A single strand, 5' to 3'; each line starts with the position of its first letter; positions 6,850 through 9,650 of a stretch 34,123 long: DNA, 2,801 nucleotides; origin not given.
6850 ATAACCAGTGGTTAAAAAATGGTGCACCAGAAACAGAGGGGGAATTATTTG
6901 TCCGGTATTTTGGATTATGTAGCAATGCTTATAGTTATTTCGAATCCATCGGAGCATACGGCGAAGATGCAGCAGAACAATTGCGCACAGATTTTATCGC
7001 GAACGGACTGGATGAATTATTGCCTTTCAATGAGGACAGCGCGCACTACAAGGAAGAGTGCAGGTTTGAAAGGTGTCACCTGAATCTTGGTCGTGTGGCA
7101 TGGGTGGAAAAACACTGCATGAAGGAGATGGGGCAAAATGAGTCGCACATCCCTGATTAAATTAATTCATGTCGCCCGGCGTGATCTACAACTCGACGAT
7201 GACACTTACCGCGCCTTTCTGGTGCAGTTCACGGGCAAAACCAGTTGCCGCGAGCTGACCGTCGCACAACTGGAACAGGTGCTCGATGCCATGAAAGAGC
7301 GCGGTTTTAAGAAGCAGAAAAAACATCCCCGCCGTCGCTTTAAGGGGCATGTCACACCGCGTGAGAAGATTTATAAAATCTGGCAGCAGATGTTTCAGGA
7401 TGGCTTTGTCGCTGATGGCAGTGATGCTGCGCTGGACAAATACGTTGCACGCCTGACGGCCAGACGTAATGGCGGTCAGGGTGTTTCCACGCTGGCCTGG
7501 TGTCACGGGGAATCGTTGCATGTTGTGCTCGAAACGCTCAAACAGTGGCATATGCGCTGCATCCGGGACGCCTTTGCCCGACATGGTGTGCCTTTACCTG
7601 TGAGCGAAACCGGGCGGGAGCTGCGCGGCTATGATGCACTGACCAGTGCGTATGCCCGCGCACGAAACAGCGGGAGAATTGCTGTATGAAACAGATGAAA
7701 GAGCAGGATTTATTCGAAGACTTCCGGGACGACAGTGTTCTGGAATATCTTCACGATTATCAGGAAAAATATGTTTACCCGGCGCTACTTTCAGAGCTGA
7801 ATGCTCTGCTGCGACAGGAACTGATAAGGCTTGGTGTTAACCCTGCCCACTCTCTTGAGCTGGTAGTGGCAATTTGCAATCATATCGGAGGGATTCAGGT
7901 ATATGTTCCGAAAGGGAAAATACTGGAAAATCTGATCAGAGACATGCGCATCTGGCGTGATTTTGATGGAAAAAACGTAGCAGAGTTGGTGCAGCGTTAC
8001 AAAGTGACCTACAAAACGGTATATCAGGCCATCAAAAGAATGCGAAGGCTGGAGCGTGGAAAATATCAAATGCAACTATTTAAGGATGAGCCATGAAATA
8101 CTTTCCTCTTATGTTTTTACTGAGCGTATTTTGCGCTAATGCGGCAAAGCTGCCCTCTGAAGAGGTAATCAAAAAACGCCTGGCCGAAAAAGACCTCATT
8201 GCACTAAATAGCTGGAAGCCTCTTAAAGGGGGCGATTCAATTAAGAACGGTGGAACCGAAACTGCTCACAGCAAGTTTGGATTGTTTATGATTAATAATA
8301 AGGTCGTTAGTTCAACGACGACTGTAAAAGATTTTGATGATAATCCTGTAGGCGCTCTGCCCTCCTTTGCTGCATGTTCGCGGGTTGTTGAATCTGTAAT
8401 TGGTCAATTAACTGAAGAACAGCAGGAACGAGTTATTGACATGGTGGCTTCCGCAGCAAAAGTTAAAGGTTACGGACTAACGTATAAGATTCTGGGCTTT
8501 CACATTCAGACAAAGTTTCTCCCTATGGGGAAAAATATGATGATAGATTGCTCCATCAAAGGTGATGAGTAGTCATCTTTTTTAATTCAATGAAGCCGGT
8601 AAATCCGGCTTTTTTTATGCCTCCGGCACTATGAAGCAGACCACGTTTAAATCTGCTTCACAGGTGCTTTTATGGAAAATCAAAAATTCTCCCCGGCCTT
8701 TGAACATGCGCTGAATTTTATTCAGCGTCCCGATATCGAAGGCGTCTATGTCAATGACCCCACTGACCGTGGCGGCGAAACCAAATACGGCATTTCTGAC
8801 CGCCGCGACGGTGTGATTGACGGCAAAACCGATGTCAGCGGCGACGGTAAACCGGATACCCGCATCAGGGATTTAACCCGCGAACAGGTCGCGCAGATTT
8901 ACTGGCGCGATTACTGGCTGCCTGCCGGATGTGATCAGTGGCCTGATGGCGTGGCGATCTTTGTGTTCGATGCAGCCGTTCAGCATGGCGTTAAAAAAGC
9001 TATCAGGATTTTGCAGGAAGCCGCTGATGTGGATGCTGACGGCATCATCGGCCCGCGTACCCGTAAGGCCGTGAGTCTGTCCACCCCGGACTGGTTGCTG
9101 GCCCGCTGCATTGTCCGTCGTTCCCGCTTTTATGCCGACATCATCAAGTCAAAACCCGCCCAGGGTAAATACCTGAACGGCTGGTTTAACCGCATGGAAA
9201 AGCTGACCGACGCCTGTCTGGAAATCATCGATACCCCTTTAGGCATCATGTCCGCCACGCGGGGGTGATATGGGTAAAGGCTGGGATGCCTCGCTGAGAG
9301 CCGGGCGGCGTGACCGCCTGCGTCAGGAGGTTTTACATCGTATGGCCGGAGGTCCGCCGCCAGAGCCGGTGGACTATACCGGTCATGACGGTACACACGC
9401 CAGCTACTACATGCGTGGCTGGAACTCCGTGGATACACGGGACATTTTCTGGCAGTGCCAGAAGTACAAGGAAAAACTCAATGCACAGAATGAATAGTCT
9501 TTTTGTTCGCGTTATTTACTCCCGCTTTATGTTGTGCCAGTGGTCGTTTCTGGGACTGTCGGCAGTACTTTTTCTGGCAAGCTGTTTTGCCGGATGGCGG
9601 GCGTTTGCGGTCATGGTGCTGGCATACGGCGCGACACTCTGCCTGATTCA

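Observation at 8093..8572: Signal-peptide protein gene translationally coupled to the activator gene and capped by a strong terminator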

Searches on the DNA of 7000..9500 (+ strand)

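Call 6: search_dna_similar(query=window:7000-9500:+, collection=phages, mode=near, max_rows=20)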
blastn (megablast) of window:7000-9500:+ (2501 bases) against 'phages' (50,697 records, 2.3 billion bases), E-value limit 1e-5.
Records with a match: 14; places in all: 14; records where one place covers at least 80% of the query: 0.
Best place of each record, by identity: 80-90% 14.
By first word of the organism name: Escherichia 7; Yersinia 5; Shigella 2.
By host as written in the record: Yersinia pestis EV76-CN 4; Escherichia coli 3; Shigella flexneri serotype 4a 2; - 2; Escherichia coli C 1; Yersinia pestis 1; Escherichia sp. 1.
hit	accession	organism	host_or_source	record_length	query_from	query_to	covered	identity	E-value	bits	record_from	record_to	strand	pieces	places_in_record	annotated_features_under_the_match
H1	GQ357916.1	Escherichia phage D108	Escherichia coli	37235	139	638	20%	83.9%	4e-131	475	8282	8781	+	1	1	gemA: conserved hypothetical protein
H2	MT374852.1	Yersinia phage vB_YpM_3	Yersinia pestis EV76-CN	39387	139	638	20%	83.9%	4e-131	475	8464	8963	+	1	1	hypothetical protein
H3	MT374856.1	Yersinia phage vB_YpM_23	Yersinia pestis EV76-CN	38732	139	638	20%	83.9%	4e-131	475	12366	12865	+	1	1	hypothetical protein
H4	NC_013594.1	Escherichia phage D108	Escherichia coli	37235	139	638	20%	83.9%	4e-131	475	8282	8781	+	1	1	gemA: regulatory protein GemA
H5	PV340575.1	Escherichia phage PhiR68_1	Escherichia coli C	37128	139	638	20%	83.2%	2e-124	453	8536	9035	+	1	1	GemA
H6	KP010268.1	Shigella phage SfMu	Shigella flexneri serotype 4a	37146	139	638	20%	83.0%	8e-123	448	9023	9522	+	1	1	hypothetical protein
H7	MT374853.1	Yersinia phage vB_YpM_5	Yersinia pestis EV76-CN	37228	139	638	20%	83.0%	8e-123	448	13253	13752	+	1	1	hypothetical protein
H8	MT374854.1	Yersinia phage vB_YpM_6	Yersinia pestis EV76-CN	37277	139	638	20%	83.0%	8e-123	448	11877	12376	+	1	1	hypothetical protein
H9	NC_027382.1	Shigella phage SfMu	Shigella flexneri serotype 4a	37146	139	638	20%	83.0%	8e-123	448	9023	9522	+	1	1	regulatory protein GemA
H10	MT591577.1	Yersinia phage vB_YpM_Tongde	Yersinia pestis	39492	139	644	20%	81.3%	4e-111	409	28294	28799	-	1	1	hypothetical protein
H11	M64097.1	Escherichia phage Mu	-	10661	139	638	20%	82.3%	8e-118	431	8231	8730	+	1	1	E16: CDS | putative; label: D-196 | putative; label: F-134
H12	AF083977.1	Escherichia phage Mu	Escherichia sp.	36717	139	638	20%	82.3%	8e-118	431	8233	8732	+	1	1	protein GemA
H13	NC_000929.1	Escherichia phage Mu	Escherichia coli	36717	139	638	20%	82.3%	8e-118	431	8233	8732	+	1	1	regulatory protein GemA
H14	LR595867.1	Escherichia virus Mu_3F6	-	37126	139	638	20%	81.9%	2e-114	420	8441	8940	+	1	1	FIG00638221: hypothetical protein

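Call 8: search_dna_similar(query=window:7000-9500:+, collection=ecoli_genomes, mode=near, max_rows=20)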
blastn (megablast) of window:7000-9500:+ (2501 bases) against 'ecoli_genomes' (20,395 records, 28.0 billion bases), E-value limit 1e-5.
Records with a match: 94; places in all: 110; records where one place covers at least 80% of the query: 25.
Genomes with a match: 93 of 5426; with a place that covers at least 80% of the query: 25. Places per genome that has any: lowest 1, median 1, highest 3. On chromosomes: 109 places; on plasmids: 1.
Best place of each record, by identity: >=99% 2; 95-99% 22; 90-95% 23; 80-90% 40; 60-80% 7.
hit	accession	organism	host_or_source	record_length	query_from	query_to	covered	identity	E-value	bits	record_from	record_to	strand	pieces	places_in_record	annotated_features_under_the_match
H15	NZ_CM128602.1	Escherichia coli strain E300082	Homo sapiens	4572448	1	2501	100%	99.1%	0e+0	4497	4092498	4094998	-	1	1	glycoside hydrolase family 108 protein | gp16 family protein | hypothetical protein (x4) | Mor transcription activator family protein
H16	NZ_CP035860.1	Escherichia coli strain TD225-C4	Homo sapiens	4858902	1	2501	100%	99.1%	0e+0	4492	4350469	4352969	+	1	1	glycoside hydrolase family 108 protein | gp16 family protein | hypothetical protein (x4) | Mor transcription activator family protein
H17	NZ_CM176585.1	Escherichia coli strain cS51a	Homo sapiens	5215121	138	2501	95%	98.6%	0e+0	4183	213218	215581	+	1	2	glycoside hydrolase family 108 protein | gp16 family protein | hypothetical protein (x3) | Mor transcription activator family protein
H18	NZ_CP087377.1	Escherichia coli strain RIVM_C019217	Homo sapiens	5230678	138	2501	95%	98.6%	0e+0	4178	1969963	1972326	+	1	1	glycoside hydrolase family 108 protein | gp16 family protein | hypothetical protein (x3) | Mor transcription activator family protein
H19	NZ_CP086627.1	Escherichia coli strain RIVM_C036569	Homo sapiens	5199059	138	2501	95%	98.6%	0e+0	4178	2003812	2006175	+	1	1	glycoside hydrolase family 108 protein | gp16 family protein | hypothetical protein (x3) | Mor transcription activator family protein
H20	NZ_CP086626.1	Escherichia coli strain RIVM_C037134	Homo sapiens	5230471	138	2501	95%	98.6%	0e+0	4178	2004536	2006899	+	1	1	glycoside hydrolase family 108 protein | gp16 family protein | hypothetical protein (x3) | Mor transcription activator family protein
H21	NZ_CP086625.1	Escherichia coli strain RIVM_C037166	Homo sapiens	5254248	138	2501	95%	98.6%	0e+0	4178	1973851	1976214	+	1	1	glycoside hydrolase family 108 protein | gp16 family protein | hypothetical protein (x3) | Mor transcription activator family protein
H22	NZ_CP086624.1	Escherichia coli strain RIVM_C037791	Homo sapiens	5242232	138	2501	95%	98.6%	0e+0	4178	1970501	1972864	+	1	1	glycoside hydrolase family 108 protein | gp16 family protein | hypothetical protein (x3) | Mor transcription activator family protein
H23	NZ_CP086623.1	Escherichia coli strain RIVM_C037794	Homo sapiens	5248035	138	2501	95%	98.6%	0e+0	4178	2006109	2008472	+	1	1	glycoside hydrolase family 108 protein | gp16 family protein | hypothetical protein (x3) | Mor transcription activator family protein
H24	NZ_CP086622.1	Escherichia coli strain RIVM_C037884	Homo sapiens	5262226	138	2501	95%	98.6%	0e+0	4178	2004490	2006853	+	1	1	glycoside hydrolase family 108 protein | gp16 family protein | hypothetical protein (x3) | Mor transcription activator family protein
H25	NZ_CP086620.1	Escherichia coli strain RIVM_C039205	Homo sapiens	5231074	138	2501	95%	98.6%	0e+0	4178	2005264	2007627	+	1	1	glycoside hydrolase family 108 protein | gp16 family protein | hypothetical protein (x3) | Mor transcription activator family protein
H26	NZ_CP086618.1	Escherichia coli strain RIVM_C039227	Homo sapiens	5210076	138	2501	95%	98.6%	0e+0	4178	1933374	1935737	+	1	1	glycoside hydrolase family 108 protein | gp16 family protein | hypothetical protein (x3) | Mor transcription activator family protein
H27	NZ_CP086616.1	Escherichia coli strain RIVM_C039629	Homo sapiens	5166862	138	2501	95%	98.6%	0e+0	4178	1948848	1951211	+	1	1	glycoside hydrolase family 108 protein | gp16 family protein | hypothetical protein (x3) | Mor transcription activator family protein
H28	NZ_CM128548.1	Escherichia coli strain MMC-J-0078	Homo sapiens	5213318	138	2501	95%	98.6%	0e+0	4178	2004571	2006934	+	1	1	glycoside hydrolase family 108 protein | gp16 family protein | hypothetical protein (x3) | Mor transcription activator family protein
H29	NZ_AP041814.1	Escherichia coli O166:H15 strain JNE21-009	Homo sapiens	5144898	138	2501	95%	98.6%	0e+0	4178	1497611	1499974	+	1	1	glycoside hydrolase family 108 protein | gp16 family protein | hypothetical protein (x3) | Mor transcription activator family protein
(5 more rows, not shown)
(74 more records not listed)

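Call 10: get_annotated_region(hit=H16, flank=9000)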
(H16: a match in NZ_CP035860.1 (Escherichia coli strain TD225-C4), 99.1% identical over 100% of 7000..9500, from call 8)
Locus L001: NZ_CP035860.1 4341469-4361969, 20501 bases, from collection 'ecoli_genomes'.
description: Escherichia coli strain TD225-C4 chromosome, complete genome
organism: Escherichia coli strain TD225-C4 (NCBI taxid 562)
replicon: chromosome; assembly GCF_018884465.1
host: Homo sapiens; source: stool; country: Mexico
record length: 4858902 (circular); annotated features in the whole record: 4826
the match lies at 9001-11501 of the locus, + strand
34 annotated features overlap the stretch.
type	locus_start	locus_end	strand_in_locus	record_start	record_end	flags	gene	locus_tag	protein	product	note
CDS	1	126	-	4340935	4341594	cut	yjfK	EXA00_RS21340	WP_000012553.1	YjfK family protein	-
CDS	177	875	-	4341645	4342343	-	yjfJ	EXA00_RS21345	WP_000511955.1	PspA/IM30 family protein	-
CDS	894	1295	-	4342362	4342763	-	yjfI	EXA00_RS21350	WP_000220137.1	YjfI family protein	-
CDS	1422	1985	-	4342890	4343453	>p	rlmB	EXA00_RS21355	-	23S rRNA (guanosine(2251)-2'-O)-methyltransferase RlmB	incomplete; partial in the middle of a contig; missing N-terminus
CDS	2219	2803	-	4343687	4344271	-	-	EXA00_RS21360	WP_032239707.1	helix-turn-helix domain-containing protein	-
CDS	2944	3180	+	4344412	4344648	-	-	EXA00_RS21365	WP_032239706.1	helix-turn-helix domain-containing protein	-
CDS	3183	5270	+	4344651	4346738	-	-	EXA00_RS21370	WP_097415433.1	Mu transposase C-terminal domain-containing protein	-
CDS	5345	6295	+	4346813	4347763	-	-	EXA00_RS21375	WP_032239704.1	AAA family ATPase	-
CDS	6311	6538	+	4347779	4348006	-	-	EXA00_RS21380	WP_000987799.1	hypothetical protein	-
CDS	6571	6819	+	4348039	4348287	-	-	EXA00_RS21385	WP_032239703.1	hypothetical protein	-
CDS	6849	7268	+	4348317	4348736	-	-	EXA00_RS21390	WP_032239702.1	hypothetical protein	-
CDS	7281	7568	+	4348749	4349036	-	-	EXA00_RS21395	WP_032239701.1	hypothetical protein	-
CDS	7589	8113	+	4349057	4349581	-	-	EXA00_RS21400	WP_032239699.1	host-nuclease inhibitor Gam family protein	-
CDS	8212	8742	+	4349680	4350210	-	-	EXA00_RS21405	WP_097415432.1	hypothetical protein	-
CDS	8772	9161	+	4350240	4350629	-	-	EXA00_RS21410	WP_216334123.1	hypothetical protein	-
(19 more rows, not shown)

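Call 16: search_dna_similar(query=window:8093-8572:+, collection=ecoli_genomes, mode=distant, max_rows=40, rows=spread)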
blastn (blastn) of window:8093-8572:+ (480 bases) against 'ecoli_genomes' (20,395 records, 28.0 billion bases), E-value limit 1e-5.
Records with a match: 24; places in all: 25; records where one place covers at least 80% of the query: 24.
Genomes with a match: 24 of 5426; with a place that covers at least 80% of the query: 24. Places per genome that has any: lowest 1, median 1, highest 2. On chromosomes: 25 places; on plasmids: 0.
Best place of each record, by identity: >=99% 23; 80-90% 1.
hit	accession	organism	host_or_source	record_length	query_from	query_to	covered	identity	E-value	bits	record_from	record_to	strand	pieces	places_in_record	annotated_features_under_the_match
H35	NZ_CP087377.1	Escherichia coli strain RIVM_C019217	Homo sapiens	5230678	1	480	100%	100.0%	0e+0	866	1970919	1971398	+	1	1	hypothetical protein | Mor transcription activator family protein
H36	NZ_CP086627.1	Escherichia coli strain RIVM_C036569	Homo sapiens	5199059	1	480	100%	100.0%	0e+0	866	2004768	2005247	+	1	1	hypothetical protein | Mor transcription activator family protein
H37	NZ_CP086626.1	Escherichia coli strain RIVM_C037134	Homo sapiens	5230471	1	480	100%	100.0%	0e+0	866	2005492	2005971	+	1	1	hypothetical protein | Mor transcription activator family protein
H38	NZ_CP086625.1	Escherichia coli strain RIVM_C037166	Homo sapiens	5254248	1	480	100%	100.0%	0e+0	866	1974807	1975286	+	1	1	hypothetical protein | Mor transcription activator family protein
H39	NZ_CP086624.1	Escherichia coli strain RIVM_C037791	Homo sapiens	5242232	1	480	100%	100.0%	0e+0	866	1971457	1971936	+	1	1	hypothetical protein | Mor transcription activator family protein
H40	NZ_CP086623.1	Escherichia coli strain RIVM_C037794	Homo sapiens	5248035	1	480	100%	100.0%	0e+0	866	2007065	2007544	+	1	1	hypothetical protein | Mor transcription activator family protein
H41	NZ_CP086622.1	Escherichia coli strain RIVM_C037884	Homo sapiens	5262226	1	480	100%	100.0%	0e+0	866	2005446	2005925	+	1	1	hypothetical protein | Mor transcription activator family protein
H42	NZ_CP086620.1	Escherichia coli strain RIVM_C039205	Homo sapiens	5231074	1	480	100%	100.0%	0e+0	866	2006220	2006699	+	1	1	hypothetical protein | Mor transcription activator family protein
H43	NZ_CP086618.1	Escherichia coli strain RIVM_C039227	Homo sapiens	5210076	1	480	100%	100.0%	0e+0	866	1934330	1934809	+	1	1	hypothetical protein | Mor transcription activator family protein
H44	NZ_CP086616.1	Escherichia coli strain RIVM_C039629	Homo sapiens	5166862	1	480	100%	100.0%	0e+0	866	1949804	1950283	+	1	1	hypothetical protein | Mor transcription activator family protein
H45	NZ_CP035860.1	Escherichia coli strain TD225-C4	Homo sapiens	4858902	1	480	100%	100.0%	0e+0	866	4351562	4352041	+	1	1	hypothetical protein | Mor transcription activator family protein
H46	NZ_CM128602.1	Escherichia coli strain E300082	Homo sapiens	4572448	1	480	100%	100.0%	0e+0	866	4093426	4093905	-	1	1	hypothetical protein | Mor transcription activator family protein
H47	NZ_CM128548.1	Escherichia coli strain MMC-J-0078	Homo sapiens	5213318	1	480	100%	100.0%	0e+0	866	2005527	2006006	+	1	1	hypothetical protein | Mor transcription activator family protein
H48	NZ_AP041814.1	Escherichia coli O166:H15 strain JNE21-009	Homo sapiens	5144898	1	480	100%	100.0%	0e+0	866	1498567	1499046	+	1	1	hypothetical protein | Mor transcription activator family protein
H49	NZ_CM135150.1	Escherichia coli strain 54214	Homo sapiens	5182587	1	480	100%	100.0%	0e+0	866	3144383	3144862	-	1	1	hypothetical protein | Mor transcription activator family protein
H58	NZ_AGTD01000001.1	Escherichia coli UMNF18 strain UMNF18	porcine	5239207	1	480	100%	81.9%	3e-130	474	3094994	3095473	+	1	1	hypothetical protein | Mor transcription activator family protein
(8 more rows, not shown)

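Call 18: search_dna_similar(query=window:8600-9500:+, collection=ecoli_genomes, mode=near, max_rows=40, rows=spread)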
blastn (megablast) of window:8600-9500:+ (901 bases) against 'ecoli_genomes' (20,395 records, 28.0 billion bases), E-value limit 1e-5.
Records with a match: 54; places in all: 63; records where one place covers at least 80% of the query: 49.
Genomes with a match: 53 of 5426; with a place that covers at least 80% of the query: 48. Places per genome that has any: lowest 1, median 1, highest 3. On chromosomes: 62 places; on plasmids: 1.
Best place of each record, by identity: >=99% 22; 95-99% 15; 90-95% 10; 60-80% 7.
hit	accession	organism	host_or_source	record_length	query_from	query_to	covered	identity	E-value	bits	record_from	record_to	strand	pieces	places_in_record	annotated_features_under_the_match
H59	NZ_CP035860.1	Escherichia coli strain TD225-C4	Homo sapiens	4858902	1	901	100%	100.0%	0e+0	1664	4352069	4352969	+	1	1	glycoside hydrolase family 108 protein | hypothetical protein (x2)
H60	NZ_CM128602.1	Escherichia coli strain E300082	Homo sapiens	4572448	1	901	100%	100.0%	0e+0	1664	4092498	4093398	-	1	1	glycoside hydrolase family 108 protein | hypothetical protein (x2)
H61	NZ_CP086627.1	Escherichia coli strain RIVM_C036569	Homo sapiens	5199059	1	901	100%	99.1%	0e+0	1620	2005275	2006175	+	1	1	glycoside hydrolase family 108 protein | hypothetical protein (x2)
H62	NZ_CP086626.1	Escherichia coli strain RIVM_C037134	Homo sapiens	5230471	1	901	100%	99.1%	0e+0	1620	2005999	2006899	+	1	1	glycoside hydrolase family 108 protein | hypothetical protein (x2)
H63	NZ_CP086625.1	Escherichia coli strain RIVM_C037166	Homo sapiens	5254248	1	901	100%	99.1%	0e+0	1620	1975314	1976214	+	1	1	glycoside hydrolase family 108 protein | hypothetical protein (x2)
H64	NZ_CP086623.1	Escherichia coli strain RIVM_C037794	Homo sapiens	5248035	1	901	100%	99.1%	0e+0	1620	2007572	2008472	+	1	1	glycoside hydrolase family 108 protein | hypothetical protein (x2)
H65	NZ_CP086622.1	Escherichia coli strain RIVM_C037884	Homo sapiens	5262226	1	901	100%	99.1%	0e+0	1620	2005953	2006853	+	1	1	glycoside hydrolase family 108 protein | hypothetical protein (x2)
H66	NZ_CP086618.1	Escherichia coli strain RIVM_C039227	Homo sapiens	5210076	1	901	100%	99.1%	0e+0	1620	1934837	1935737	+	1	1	glycoside hydrolase family 108 protein | hypothetical protein (x2)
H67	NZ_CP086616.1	Escherichia coli strain RIVM_C039629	Homo sapiens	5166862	1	901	100%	99.1%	0e+0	1620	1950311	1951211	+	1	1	glycoside hydrolase family 108 protein | hypothetical protein (x2)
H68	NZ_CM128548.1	Escherichia coli strain MMC-J-0078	Homo sapiens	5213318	1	901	100%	99.1%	0e+0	1620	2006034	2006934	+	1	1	glycoside hydrolase family 108 protein | hypothetical protein (x2)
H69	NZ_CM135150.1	Escherichia coli strain 54214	Homo sapiens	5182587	1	901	100%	99.1%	0e+0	1620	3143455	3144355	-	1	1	glycoside hydrolase family 108 protein | hypothetical protein (x2)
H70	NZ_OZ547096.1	Escherichia coli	Homo sapiens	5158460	1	901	100%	99.1%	0e+0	1620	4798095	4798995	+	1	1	glycoside hydrolase family 108 protein | hypothetical protein (x2)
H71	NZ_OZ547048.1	Escherichia coli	Homo sapiens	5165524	1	901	100%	99.1%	0e+0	1620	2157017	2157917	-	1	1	glycoside hydrolase family 108 protein | hypothetical protein (x2)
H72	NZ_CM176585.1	Escherichia coli strain cS51a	Homo sapiens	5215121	1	901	100%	99.1%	0e+0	1620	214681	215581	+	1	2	glycoside hydrolase family 108 protein | hypothetical protein (x2)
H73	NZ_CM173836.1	Escherichia coli strain 1424KP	Homo sapiens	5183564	1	901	100%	99.1%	0e+0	1620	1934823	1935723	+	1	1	glycoside hydrolase family 108 protein | hypothetical protein (x2)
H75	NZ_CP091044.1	Escherichia coli strain STEC346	pork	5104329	1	901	100%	96.4%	0e+0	1487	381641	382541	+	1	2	glycoside hydrolase family 108 protein | hypothetical protein (x2)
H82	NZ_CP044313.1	Escherichia coli strain RM11911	missing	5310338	1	901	100%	94.1%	0e+0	1371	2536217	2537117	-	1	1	glycoside hydrolase family 108 protein | hypothetical protein (x2)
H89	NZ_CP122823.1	Escherichia coli strain ETEC1732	Sus scrofa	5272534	1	884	98%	93.1%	0e+0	1284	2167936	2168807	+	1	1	glycoside hydrolase family 108 protein | hypothetical protein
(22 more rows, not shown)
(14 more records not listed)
